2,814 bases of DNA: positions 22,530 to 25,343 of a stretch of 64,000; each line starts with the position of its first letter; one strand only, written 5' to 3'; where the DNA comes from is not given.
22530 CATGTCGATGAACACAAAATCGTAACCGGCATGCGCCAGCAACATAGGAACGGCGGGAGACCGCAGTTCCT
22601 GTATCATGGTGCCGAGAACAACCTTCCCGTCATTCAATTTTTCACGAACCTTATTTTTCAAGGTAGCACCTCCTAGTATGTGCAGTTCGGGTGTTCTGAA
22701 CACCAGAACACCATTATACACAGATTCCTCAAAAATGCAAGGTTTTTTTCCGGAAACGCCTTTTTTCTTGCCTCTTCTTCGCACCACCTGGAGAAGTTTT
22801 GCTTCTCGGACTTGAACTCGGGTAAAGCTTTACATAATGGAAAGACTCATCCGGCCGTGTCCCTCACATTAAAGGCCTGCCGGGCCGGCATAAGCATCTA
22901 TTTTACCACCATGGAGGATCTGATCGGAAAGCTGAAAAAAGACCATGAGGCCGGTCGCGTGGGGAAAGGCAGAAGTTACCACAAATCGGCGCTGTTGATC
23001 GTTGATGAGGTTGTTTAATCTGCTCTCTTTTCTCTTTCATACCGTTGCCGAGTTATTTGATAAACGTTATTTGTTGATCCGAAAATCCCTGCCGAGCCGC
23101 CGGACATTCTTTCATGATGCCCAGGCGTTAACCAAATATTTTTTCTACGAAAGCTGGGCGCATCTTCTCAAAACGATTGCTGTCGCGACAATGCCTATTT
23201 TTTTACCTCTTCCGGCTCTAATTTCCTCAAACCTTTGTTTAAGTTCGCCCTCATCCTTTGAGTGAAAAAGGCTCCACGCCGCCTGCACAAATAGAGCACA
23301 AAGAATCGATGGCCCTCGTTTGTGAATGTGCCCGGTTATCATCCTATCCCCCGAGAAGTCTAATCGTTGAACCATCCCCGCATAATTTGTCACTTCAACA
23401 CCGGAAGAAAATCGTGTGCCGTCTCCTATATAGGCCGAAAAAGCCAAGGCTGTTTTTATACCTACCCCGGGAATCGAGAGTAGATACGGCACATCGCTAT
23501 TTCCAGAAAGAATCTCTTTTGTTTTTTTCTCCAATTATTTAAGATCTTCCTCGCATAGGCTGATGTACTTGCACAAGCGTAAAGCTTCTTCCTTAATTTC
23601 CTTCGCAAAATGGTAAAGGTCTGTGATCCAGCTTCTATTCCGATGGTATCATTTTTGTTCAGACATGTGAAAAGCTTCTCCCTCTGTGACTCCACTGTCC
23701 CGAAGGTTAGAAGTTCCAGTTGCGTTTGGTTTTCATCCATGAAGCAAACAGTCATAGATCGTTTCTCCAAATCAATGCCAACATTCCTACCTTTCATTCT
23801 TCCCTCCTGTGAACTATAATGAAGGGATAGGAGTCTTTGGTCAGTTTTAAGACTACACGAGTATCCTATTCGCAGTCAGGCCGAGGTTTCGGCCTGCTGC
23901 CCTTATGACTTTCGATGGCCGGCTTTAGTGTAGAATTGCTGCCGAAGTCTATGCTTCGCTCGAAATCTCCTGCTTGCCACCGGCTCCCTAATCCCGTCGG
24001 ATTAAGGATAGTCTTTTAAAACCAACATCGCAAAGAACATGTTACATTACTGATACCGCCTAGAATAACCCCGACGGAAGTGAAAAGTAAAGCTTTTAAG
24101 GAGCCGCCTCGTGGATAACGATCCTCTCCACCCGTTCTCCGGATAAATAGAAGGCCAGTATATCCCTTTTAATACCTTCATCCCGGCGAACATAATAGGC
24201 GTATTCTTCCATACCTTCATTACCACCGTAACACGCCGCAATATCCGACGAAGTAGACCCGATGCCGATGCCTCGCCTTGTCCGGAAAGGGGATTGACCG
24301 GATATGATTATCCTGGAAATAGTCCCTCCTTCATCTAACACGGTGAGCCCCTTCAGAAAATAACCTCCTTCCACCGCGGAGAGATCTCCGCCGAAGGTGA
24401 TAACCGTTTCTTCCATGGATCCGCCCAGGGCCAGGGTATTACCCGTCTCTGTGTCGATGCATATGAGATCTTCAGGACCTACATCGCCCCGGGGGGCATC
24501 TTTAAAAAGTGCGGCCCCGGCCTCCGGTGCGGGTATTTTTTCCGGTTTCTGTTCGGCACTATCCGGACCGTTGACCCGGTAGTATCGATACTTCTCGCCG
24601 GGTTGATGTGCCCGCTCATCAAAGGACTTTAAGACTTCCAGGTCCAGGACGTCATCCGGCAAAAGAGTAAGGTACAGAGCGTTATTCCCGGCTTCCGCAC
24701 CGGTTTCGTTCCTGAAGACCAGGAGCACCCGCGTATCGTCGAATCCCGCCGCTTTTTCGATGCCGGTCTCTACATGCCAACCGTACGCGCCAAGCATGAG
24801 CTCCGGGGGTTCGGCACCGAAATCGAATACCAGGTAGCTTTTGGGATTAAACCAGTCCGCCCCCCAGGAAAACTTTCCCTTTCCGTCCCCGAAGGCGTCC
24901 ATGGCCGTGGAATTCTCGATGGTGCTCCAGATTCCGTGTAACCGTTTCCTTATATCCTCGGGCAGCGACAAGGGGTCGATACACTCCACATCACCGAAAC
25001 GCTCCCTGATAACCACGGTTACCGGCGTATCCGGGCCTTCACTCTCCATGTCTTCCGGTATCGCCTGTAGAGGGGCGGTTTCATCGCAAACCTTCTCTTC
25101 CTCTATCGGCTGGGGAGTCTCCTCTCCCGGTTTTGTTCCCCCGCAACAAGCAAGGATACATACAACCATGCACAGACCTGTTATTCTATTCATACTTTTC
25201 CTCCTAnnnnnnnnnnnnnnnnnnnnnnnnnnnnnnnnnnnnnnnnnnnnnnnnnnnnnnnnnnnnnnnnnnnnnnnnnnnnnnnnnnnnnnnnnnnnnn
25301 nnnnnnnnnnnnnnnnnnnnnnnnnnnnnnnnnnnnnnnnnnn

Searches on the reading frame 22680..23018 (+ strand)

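Call 110: search_protein_families(library=pfam, proteins=[window:22680-23018:+], max_evalue=0.01)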
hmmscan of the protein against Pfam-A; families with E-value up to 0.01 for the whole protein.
window:22680-23018:+ (112 aa): 1 family
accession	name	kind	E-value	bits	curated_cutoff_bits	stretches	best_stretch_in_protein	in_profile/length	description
PF01695.23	IstB_IS21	-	2.5e-13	50.5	24.1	1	54-111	104-162/238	IstB-like ATP binding protein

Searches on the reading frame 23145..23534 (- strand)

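Call 110: search_protein_families(library=pfam, proteins=[window:23145-23534:-], max_evalue=0.01)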
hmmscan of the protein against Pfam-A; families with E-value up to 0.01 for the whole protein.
window:23145-23534:- (129 aa): 1 family
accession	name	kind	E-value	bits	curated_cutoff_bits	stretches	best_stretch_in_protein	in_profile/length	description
PF02371.22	Transposase_20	-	2.1e-15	57.3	21.3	1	17-97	3-81/87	Transposase IS116/IS110/IS902 family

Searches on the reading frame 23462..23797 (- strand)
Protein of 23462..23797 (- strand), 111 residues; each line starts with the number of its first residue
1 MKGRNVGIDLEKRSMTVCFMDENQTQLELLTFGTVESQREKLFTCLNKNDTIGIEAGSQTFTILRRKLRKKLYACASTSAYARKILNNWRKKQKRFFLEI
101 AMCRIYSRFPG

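Call 10: search_protein_families(library=pfam, proteins=[window:23462-23797:-], max_evalue=0.001)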
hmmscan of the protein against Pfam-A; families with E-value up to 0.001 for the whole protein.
window:23462-23797:- (111 aa): 1 family
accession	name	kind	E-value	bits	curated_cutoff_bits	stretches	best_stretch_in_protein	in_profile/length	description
PF01548.23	DEDD_Tnp_IS110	-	0.00027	21.2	29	1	6-60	1-58/155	Transposase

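Call 110: search_protein_families(library=pfam, proteins=[window:23462-23797:-], max_evalue=0.01)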
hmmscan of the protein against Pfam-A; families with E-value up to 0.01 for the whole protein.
window:23462-23797:- (111 aa): 1 family
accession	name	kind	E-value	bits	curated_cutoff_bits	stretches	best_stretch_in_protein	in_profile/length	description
PF01548.23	DEDD_Tnp_IS110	-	0.00027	21.2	29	1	6-60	1-58/155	Transposase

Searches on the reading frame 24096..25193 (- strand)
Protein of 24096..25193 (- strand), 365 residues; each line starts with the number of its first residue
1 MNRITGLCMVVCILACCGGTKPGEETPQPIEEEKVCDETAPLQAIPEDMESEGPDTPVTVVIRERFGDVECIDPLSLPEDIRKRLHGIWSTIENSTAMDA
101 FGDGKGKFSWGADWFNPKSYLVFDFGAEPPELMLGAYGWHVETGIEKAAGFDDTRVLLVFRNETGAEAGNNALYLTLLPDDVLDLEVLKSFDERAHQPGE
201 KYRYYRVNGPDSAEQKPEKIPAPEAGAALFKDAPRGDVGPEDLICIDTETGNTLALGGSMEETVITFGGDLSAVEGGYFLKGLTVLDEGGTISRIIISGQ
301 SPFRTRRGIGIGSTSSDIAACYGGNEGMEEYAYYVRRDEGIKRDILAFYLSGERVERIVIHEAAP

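Call 5: search_protein_families(library=pfam, proteins=[window:24096-25193:-], max_evalue=1)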
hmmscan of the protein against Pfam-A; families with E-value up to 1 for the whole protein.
window:24096-25193:- (365 aa): 0 families

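Call 6: search_protein_families(library=ncbifam, proteins=[window:24096-25193:-], max_evalue=1)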
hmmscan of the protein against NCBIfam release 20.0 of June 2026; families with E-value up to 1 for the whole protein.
window:24096-25193:- (365 aa): 1 family
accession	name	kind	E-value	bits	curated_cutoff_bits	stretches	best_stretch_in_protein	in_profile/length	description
NF038131.1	choice_anch_K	domain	0.048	13.6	30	1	87-128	6-50/169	choice-of-anchor K domain-containing protein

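Call 84: search_protein_families(library=phrogs, proteins=[window:24096-25193:-], max_evalue=0.01)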
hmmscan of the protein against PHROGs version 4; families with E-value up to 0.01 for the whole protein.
window:24096-25193:- (365 aa): 0 families

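Call 94: search_solved_structures(query=window:24096-25193:-, max_evalue=1)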
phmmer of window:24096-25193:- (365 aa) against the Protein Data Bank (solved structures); distinct sequences matched with E-value up to 1: 1.
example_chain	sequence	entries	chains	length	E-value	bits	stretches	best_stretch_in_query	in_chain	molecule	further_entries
6d2c_A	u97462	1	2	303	0.66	12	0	143-226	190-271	Ulvan lyase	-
